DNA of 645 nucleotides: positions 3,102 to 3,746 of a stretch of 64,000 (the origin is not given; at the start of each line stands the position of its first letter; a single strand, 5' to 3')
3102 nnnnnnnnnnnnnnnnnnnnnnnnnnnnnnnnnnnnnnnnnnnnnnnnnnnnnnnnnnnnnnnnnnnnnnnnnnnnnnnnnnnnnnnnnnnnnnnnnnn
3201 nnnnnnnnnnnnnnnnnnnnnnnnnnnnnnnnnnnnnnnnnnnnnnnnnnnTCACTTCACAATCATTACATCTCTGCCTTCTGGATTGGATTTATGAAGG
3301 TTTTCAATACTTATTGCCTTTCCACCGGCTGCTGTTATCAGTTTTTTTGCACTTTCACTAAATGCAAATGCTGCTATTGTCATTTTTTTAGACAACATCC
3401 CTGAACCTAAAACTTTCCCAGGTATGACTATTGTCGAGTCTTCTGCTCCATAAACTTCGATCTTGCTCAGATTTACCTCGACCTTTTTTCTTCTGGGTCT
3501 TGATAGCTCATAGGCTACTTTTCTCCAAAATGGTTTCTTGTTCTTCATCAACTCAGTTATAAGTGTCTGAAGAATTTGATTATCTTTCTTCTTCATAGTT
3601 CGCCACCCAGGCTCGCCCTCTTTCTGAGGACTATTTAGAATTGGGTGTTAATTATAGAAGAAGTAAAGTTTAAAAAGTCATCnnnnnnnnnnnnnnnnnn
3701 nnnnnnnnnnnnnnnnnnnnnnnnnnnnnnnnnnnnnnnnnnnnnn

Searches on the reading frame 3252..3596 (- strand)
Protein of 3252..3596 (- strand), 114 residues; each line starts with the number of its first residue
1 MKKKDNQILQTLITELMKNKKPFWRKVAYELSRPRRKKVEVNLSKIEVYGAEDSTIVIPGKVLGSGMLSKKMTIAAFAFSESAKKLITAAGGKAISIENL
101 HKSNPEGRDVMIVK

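Call 30: find_encoding_contigs(protein=window:3252-3596:-, flank=10000, max_places=2)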
Protein window:3252-3596:- (114 aa): 2 contigs read that carry it; 1 place shown.
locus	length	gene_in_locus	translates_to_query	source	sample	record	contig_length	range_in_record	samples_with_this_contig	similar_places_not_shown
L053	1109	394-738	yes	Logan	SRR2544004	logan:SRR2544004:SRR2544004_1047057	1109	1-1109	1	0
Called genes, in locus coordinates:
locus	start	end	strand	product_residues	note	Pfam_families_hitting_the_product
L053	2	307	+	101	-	?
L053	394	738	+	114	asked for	PF17135:Ribosomal_L18, PF00828:Ribosomal_L27A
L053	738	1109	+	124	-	?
